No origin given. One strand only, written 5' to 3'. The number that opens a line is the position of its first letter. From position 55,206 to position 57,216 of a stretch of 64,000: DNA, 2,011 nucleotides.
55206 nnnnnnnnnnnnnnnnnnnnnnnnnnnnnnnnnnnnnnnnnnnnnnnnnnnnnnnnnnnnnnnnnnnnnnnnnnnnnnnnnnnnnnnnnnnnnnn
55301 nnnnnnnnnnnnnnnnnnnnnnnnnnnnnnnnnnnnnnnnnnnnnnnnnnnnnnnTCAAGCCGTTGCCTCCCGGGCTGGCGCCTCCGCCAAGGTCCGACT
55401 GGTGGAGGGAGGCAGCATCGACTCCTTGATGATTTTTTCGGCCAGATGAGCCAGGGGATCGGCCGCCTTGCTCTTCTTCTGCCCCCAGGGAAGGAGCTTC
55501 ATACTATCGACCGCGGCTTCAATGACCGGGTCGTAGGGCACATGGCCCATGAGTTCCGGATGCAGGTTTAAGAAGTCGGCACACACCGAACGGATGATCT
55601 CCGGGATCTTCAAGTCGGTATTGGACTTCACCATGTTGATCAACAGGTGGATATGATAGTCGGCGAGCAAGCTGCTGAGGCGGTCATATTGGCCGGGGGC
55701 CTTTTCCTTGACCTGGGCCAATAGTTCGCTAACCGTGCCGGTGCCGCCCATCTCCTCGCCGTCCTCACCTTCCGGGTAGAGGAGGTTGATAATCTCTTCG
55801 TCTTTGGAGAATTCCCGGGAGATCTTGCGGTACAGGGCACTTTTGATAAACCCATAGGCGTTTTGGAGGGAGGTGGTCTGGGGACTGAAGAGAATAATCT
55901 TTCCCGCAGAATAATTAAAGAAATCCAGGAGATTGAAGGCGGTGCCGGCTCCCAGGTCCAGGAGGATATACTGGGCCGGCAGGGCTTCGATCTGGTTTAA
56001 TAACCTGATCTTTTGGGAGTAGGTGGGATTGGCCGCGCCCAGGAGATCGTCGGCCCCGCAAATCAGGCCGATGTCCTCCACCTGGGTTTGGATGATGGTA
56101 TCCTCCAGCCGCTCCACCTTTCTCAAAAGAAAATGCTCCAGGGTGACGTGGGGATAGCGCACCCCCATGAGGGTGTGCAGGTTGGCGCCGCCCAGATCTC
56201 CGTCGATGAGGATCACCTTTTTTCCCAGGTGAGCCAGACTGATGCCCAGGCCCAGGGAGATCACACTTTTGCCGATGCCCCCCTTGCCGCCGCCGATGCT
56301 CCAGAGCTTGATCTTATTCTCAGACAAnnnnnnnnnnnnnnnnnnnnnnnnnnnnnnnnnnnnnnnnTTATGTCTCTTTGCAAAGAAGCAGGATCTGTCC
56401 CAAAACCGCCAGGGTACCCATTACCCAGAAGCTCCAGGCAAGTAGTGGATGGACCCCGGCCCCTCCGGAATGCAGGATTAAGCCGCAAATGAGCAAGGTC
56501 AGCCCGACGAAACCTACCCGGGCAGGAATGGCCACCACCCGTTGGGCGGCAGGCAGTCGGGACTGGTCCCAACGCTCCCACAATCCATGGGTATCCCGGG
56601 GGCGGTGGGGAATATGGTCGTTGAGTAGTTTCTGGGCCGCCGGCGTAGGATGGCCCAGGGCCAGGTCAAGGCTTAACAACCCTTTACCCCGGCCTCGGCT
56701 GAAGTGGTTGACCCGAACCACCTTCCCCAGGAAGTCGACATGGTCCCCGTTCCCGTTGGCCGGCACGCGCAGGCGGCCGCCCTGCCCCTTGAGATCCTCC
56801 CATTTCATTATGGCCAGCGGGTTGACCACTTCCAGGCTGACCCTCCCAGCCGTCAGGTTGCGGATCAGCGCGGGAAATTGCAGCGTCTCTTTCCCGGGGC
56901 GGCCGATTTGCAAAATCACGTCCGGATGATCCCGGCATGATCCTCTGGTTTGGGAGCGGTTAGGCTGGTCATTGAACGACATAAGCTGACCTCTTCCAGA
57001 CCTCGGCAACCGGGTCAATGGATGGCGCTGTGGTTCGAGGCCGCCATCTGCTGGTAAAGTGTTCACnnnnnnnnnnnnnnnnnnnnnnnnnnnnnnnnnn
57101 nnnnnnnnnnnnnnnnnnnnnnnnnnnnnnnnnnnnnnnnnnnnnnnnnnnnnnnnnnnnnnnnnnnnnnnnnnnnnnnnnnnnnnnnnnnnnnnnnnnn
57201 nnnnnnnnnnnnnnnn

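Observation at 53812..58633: Tight four-gene operon combining two predicted c-di-GMP receptor folds (PilZ, MshEN), a MinD/ParA ATPase, an AAA+ ATPase and a PrimPol-like protein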

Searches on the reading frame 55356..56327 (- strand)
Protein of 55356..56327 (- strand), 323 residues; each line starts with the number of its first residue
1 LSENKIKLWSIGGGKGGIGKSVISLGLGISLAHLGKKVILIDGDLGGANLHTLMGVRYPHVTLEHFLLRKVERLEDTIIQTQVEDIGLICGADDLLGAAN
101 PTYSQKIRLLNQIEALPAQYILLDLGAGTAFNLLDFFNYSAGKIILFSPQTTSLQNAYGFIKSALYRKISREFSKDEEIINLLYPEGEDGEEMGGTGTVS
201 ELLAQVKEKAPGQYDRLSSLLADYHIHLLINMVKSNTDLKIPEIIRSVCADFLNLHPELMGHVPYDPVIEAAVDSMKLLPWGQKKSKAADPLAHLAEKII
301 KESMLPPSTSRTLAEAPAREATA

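Call 3: search_protein_families(library=pfam, proteins=[window:55356-56327:-], max_evalue=1)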
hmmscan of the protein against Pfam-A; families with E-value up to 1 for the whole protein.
window:55356-56327:- (323 aa): 7 families
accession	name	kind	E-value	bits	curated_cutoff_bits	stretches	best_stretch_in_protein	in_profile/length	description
PF10609.15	ParA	-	3.3e-13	50.1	27.1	1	11-157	8-153/246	NUBPL iron-transfer P-loop NTPase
PF01656.29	CbiA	-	9.3e-13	48.7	25.4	1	11-274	3-120/125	CobQ/CobB/MinD/ParA nucleotide binding domain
PF13614.12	AAA_31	-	4.7e-10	40.1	27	1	10-120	5-118/177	AAA domain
PF00142.24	Fer4_NifH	-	6.2e-05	23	25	1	14-71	7-64/271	4Fe-4S iron sulfur cluster binding proteins, NifH/frxC family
PF02374.21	ArsA_ATPase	-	0.0002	21.1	24.3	1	13-44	7-38/305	Anion-transporting ATPase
PF09140.17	MipZ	-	0.0011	18.8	20.7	1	11-65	5-59/262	ATPase MipZ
PF06564.18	CBP_BcsQ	-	0.0023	17.9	21.3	1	10-42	5-37/234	Cellulose biosynthesis protein BcsQ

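Call 4: search_protein_families(library=ncbifam, proteins=[window:55356-56327:-], max_evalue=1)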
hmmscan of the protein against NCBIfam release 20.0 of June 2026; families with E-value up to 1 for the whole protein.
window:55356-56327:- (323 aa): 29 families (the best 25 are shown)
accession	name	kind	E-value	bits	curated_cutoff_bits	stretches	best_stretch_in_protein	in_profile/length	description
TIGR01969.1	minD_arch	subfamily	3.5e-21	75.5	201.75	2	10-158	4-149/251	cell division ATPase MinD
TIGR01968.1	minD_bact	equivalog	1.8e-13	50.5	212.9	1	11-162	6-156/261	septum site-determining protein MinD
NF041136.1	MrpORP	equivalog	2e-10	40.5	450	2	13-64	12-63/365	iron-sulfur cluster carrier protein MrpORP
TIGR01007.1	eps_fam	subfamily_domain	2.5e-10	40.2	108.05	1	2-90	13-100/204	polysaccharide biosynthesis tyrosine autokinase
TIGR03018.1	pepcterm_TyrKin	hypoth_equivalog_domain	8.6e-09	35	230.65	1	15-126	44-157/207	XrtA-associated tyrosine autokinase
NF008079.0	PRK10818.1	equivalog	1.9e-08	34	508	1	11-168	7-163/270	septum site-determining protein MinD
NF008669.0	PRK11670.1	equivalog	1.7e-06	27.2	348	1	10-129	111-227/369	iron-sulfur cluster carrier protein ApbC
NF047398.1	AAA_KGGVGR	domain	1.4e-05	25.5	90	1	13-70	9-68/190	KGGVGR-motif variant AAA ATPase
NF033200.1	F430_CfbC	exception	6.1e-05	22.5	402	1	14-86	7-78/260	Ni-sirohydrochlorin a,c-diamide reductive cyclase ATP-dependent reductase subunit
TIGR00345.1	GET3_arsA_TRC40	subfamily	9.3e-05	22.1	135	1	13-44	3-34/299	TRC40/GET3/ArsA family transport-energizing ATPase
TIGR01287.1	nifH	equivalog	0.00013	21.4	394.35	1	14-68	7-61/275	nitrogenase iron protein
NF008568.0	PRK11519.1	equivalog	0.00018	19.8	1068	1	7-90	527-608/720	tyrosine-protein kinase Wzc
TIGR01281.1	DPOR_bchL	equivalog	0.00021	20.8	345.15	1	14-61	7-54/268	ferredoxin:protochlorophyllide reductase (ATP-dependent) iron-sulfur ATP-binding protein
NF009701.0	PRK13230.1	subfamily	0.00025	20.2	350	1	14-81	8-76/291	nitrogenase reductase-like protein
TIGR03371.1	cellulose_yhjQ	equivalog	0.00065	19.3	157.85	1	10-46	5-41/246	cellulose biosynthesis protein BcsQ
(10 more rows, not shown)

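Call 5: search_protein_families(library=padloc, proteins=[window:55356-56327:-], max_evalue=1)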
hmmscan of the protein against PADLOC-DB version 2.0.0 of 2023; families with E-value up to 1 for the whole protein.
window:55356-56327:- (323 aa): 1 family
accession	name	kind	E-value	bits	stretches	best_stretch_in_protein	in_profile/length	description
PDLC04559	PDC-M28B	-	0.0038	14.4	1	13-45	135-167/438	-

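Call 21: search_solved_structures(query=window:55356-56327:-, max_evalue=0.001, show_alignments=1)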
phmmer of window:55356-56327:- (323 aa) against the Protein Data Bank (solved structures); distinct sequences matched with E-value up to 0.001: 38.
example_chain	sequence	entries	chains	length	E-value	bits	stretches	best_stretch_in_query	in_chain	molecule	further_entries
1ion_A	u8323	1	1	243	1.2e-15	61.2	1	8-155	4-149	PROBABLE CELL DIVISION INHIBITOR MIND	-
4rz2_A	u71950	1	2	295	4.3e-15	59.3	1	10-162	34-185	Site-determining protein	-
5j1j_A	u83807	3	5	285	7.1e-15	58.6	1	5-163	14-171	Site-determining protein | Transcriptional antiactivator FleN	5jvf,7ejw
1g3q_A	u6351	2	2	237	3e-14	56.6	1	8-154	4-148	CELL DIVISION INHIBITOR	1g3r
4rz3_A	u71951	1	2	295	5.6e-14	55.7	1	10-162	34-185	Site-determining protein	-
8pb9_A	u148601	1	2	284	9.7e-14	54.9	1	5-163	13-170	Antiactivator FleN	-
8p53_A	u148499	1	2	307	1.3e-13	54.4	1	5-163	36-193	Antiactivator FleN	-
1hyq_A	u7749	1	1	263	3.1e-09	40.1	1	9-154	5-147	CELL DIVISION INHIBITOR (MIND-1)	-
4v03_A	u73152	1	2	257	9.8e-08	35.2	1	11-57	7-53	SITE-DETERMINING PROTEIN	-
3q9l_A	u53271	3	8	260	1.7e-07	34.4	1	11-172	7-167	Septum site-determining protein minD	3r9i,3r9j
4v02_A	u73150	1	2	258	1.6e-06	31.2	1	11-57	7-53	SITE-DETERMINING PROTEIN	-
6z0p_A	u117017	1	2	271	2.3e-06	30.6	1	8-120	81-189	BceF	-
6riq_C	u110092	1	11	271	4.5e-06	29.7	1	7-203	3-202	Site-determining protein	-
8zkc_A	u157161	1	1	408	5.1e-06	29.5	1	9-157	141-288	Iron-sulfur cluster carrier protein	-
9nbl_A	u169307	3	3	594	1.9e-05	27.6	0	13-56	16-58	Arsenite transporter ATPase-like protein,arsA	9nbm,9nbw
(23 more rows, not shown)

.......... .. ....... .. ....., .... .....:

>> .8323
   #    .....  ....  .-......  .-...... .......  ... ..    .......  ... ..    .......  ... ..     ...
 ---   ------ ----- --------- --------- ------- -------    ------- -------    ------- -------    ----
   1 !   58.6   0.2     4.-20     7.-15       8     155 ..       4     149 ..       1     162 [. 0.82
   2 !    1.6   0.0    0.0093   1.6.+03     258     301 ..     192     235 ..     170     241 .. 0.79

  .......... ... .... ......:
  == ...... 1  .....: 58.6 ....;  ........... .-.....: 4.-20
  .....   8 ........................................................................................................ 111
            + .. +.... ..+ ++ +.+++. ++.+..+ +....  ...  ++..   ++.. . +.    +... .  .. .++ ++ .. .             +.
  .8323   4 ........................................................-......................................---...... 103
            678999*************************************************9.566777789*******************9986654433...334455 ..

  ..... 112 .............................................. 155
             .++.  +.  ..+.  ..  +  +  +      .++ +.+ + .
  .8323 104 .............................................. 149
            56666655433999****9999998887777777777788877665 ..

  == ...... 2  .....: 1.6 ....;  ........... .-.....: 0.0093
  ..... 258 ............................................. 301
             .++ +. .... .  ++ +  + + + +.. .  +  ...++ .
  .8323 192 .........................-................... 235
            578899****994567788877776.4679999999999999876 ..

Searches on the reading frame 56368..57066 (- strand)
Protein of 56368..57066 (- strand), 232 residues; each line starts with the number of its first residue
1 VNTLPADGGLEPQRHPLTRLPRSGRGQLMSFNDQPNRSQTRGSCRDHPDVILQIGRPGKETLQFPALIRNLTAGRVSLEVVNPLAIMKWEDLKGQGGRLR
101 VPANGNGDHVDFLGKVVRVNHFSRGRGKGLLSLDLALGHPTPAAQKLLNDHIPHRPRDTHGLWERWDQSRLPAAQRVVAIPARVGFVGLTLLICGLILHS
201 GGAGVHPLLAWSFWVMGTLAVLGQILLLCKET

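Call 3: search_protein_families(library=pfam, proteins=[window:56368-57066:-], max_evalue=1)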
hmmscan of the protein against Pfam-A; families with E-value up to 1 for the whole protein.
window:56368-57066:- (232 aa): 0 families

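Call 4: search_protein_families(library=ncbifam, proteins=[window:56368-57066:-], max_evalue=1)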
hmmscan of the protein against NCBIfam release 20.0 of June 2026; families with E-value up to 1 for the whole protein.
window:56368-57066:- (232 aa): 0 families

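Call 5: search_protein_families(library=padloc, proteins=[window:56368-57066:-], max_evalue=1)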
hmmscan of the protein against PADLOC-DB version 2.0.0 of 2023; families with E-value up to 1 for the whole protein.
window:56368-57066:- (232 aa): 0 families

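Call 20: find_homologous_proteins(query=window:56368-57066:-, max_evalue=0.01)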
Query window:56368-57066:- (232 aa): 15 proteins with E <= 0.01 among 865 candidates.
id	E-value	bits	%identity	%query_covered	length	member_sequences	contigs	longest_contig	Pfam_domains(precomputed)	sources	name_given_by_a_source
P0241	3.7e-133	460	99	88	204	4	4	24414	-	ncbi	-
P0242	9.9e-91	321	72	88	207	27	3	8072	-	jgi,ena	jgi:hypothetical protein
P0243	1.6e-90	320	71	88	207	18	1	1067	-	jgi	-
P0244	1.3e-88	314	72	87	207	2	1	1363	-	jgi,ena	-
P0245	1.8e-87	310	70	87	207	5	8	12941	-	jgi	jgi:hypothetical protein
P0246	2.7e-83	297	68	87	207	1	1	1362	-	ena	-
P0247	1.1e-82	295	68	82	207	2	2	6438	-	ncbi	-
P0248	5.6e-80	286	72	78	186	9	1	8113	-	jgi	jgi:hypothetical protein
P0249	3.3e-79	283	66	87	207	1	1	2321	-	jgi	jgi:hypothetical protein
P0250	5.8e-77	276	64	87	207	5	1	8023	-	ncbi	-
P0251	4.1e-74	267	72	73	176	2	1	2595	-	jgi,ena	-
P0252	3.8e-71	257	62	87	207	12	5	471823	-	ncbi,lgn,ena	-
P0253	4.6e-65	237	71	68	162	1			-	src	-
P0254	1.2e-61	226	69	65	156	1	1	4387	-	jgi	jgi:hypothetical protein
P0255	1.8e-57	212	55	87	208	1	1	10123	-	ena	-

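Call 44: predict_structure(alignment_id=A4)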
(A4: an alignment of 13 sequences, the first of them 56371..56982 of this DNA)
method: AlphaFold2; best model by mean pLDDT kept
length: 204 residues; sequences in the alignment: 13
mean_pLDDT: 58.9   pTM: 0.38
mean pLDDT of the five models: 58.9, 50.7, 45.1, 42.1, 41.1
residues with pLDDT >= 90: 0; 70-90: 46; 50-70: 106; < 50: 52
segments of 3 or more residues with pLDDT < 50: 1-19, 95-100, 125-151
pLDDT, mean of each block of 10 residues (from residue 1): 32 36 65 71 63 63 66 60 66 52 64 58 49 41 43 59 73 62 77 77 62
secondary structure, 60 per line:
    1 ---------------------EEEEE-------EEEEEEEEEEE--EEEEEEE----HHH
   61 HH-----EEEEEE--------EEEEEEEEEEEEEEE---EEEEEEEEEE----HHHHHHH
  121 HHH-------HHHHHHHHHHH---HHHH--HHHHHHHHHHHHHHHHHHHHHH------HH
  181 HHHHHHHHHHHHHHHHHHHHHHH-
elements in order: E22-26 E34-44 E47-53 H58-62 E68-73 E82-96 E100-109 H114-123 H131-141 H145-148 H151-172 H179-203

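Call 48: fold_search(model_id=the predicted structure, library=pdb)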
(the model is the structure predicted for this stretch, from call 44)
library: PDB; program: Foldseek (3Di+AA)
matches with E <= 10: 903; with E <= 0.001: 1
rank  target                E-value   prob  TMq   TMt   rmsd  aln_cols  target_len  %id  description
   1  7mie                  3.8e-04  1.00  0.34  0.30   5.4       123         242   14  Crystal structure of the Borreliella burgdorferi PlzA protein in complex with c-di-GMP (released 2021-06-30)
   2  5kec_D                2.8e-03  1.00  0.36  0.33   7.7       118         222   13  Structure of K. pneumonia MrkH in its apo state. (released 2016-08-17)
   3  4qxz_A                3.1e-03  0.99  0.31  0.40  14.9       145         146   14  Crystal structure of a hypothetical protein from Staphylococcus aureus (released 2015-06-10)
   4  9b45_d                3.3e-03  1.00  0.31  0.23   4.8       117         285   10  Pseudomonas phage Pa193 baseplate complex and tail fiber (released 2024-10-16)
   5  4rt1_A                3.3e-03  1.00  0.32  0.52   8.4       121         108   12  Structure of the Alg44 PilZ domain (R95A mutant) from Pseudomonas aeruginosa PAO1 in complex with c-di-GMP (released 2015-04-08)
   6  8gra_G                5.9e-03  1.00  0.26  0.10   8.0        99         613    9  Structure of Type VI secretion system cargo delivery vehicle Hcp-VgrG-PAAR (released 2023-07-12)
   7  5ked_A                6.2e-03  1.00  0.36  0.32   7.5       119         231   15  Structure of the 2.65 Angstrom P2(1) crystal of K. pneumonia MrkH (released 2016-08-17)
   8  5vx6_B                7.9e-03  1.00  0.33  0.32   8.3       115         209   19  Structure of Bacillus subtilis Inhibitor of motility (MotI/DgrA) (released 2017-11-22)
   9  4rt1_B                8.8e-03  1.00  0.32  0.52   7.2       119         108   13  Structure of the Alg44 PilZ domain (R95A mutant) from Pseudomonas aeruginosa PAO1 in complex with c-di-GMP (released 2015-04-08)
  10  4mtk_A                8.8e-03  0.99  0.28  0.11   4.9       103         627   16  Crystal structure of PA0091 VgrG1, the central spike of the Type VI Secretion System (released 2014-10-01)
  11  7t2e_A                8.8e-03  0.99  0.31  0.38   5.5       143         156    9  Structure of bacteriophage lambda tube protein V in C6 (released 2022-12-07)
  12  5kec_A                9.4e-03  1.00  0.37  0.33   7.9       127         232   17  Structure of K. pneumonia MrkH in its apo state. (released 2016-08-17)
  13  9f4a_BE               9.9e-03  1.00  0.34  0.20   3.9       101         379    9  Interface between baseplate cup and extended tail tube/sheath of Klebsiella phage KP1 variant vB_Kpn_Lilla1 (released 2025-05-14)
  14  7q5p_A                9.9e-03  1.00  0.29  0.11   4.7        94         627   18  Structure of VgrG1 from Pseudomonas protegens. (released 2021-12-15)
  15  8k36_A                9.9e-03  0.99  0.29  0.37  11.2       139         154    8  Structure of the bacteriophage lambda tail tube (released 2023-11-15)
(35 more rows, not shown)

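Call 51: search_protein_families(library=pfam, alignment_id=A6, max_evalue=10)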
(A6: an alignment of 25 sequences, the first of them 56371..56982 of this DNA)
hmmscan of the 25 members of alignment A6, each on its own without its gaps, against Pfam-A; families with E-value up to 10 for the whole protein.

A. member 1, window:56371-56982:- (204 aa): 0 families

B. families by the number of members that match (of 25 scanned): 10 families
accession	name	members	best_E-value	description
PF07238.19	PilZ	10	0.00039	PilZ domain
PF19762.4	DUF6249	1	0.0081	Domain of unknown function (DUF6249)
PF24107.1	DUF7382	1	0.0094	Domain of unknown function (DUF7382)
PF09925.14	DUF2157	1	0.097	Predicted membrane protein (DUF2157)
PF20599.3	DUF6796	1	0.13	Family of unknown function (DUF6796)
PF23778.1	Phage_holin_2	1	0.13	Putative phage holin family 2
PF11239.13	DUF3040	1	0.14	Protein of unknown function (DUF3040)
PF02656.20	DUF202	1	0.16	Domain of unknown function (DUF202)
PF08114.16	PMP1_2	1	0.17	ATPase proteolipid family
PF24137.2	DA_N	1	0.19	Diels-Alderase N-terminal domain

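Call 52: search_solved_structures(query=A6, max_evalue=10, show_alignments=3)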
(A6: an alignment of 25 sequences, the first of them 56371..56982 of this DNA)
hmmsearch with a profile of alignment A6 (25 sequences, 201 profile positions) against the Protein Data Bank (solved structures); distinct sequences matched with E-value up to 10: 22.
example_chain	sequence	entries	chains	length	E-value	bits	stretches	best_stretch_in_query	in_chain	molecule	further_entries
7yui_A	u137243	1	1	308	6.1e-05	25.5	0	35-60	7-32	Polyubiquitin-C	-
5b83_A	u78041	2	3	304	9.8e-05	24.8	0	35-60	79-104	tetra ubiquitin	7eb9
5h07_A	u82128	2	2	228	0.0027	20.1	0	35-60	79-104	Polyubiquitin-C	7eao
5vix_A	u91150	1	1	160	0.016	17.6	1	31-60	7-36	Polyubiquitin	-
6njd_A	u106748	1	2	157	0.076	15.4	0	35-60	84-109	Di-ubiquitin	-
2y5b_B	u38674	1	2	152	0.081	15.3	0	34-60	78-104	UBIQUITIN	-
5zbi_A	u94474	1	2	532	0.083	15.3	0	120-144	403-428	Peptide asparaginyl ligase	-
3u30_A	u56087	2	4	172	0.087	15.2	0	33-60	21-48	linear di-ubiquitin | Di-Ubiquitin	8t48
4ksl_D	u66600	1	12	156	0.087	15.2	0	35-60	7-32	Polyubiquitin-C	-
4zqs_A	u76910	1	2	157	0.094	15.1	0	35-60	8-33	ubiquitin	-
5oe7_B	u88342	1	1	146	0.095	15.1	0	35-60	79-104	Polyubiquitin-C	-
7tv4_C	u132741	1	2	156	0.099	15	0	35-60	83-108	Polyubiquitin-C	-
2zvn_A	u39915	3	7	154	0.1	15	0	35-60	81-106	UBC protein | Ubiquitin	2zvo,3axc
6kbe_G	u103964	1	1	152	0.11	15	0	35-60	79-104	Polyubiquitin-C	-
6n5m_A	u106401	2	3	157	0.11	14.9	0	35-60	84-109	Polyubiquitin-C | Ubiquitin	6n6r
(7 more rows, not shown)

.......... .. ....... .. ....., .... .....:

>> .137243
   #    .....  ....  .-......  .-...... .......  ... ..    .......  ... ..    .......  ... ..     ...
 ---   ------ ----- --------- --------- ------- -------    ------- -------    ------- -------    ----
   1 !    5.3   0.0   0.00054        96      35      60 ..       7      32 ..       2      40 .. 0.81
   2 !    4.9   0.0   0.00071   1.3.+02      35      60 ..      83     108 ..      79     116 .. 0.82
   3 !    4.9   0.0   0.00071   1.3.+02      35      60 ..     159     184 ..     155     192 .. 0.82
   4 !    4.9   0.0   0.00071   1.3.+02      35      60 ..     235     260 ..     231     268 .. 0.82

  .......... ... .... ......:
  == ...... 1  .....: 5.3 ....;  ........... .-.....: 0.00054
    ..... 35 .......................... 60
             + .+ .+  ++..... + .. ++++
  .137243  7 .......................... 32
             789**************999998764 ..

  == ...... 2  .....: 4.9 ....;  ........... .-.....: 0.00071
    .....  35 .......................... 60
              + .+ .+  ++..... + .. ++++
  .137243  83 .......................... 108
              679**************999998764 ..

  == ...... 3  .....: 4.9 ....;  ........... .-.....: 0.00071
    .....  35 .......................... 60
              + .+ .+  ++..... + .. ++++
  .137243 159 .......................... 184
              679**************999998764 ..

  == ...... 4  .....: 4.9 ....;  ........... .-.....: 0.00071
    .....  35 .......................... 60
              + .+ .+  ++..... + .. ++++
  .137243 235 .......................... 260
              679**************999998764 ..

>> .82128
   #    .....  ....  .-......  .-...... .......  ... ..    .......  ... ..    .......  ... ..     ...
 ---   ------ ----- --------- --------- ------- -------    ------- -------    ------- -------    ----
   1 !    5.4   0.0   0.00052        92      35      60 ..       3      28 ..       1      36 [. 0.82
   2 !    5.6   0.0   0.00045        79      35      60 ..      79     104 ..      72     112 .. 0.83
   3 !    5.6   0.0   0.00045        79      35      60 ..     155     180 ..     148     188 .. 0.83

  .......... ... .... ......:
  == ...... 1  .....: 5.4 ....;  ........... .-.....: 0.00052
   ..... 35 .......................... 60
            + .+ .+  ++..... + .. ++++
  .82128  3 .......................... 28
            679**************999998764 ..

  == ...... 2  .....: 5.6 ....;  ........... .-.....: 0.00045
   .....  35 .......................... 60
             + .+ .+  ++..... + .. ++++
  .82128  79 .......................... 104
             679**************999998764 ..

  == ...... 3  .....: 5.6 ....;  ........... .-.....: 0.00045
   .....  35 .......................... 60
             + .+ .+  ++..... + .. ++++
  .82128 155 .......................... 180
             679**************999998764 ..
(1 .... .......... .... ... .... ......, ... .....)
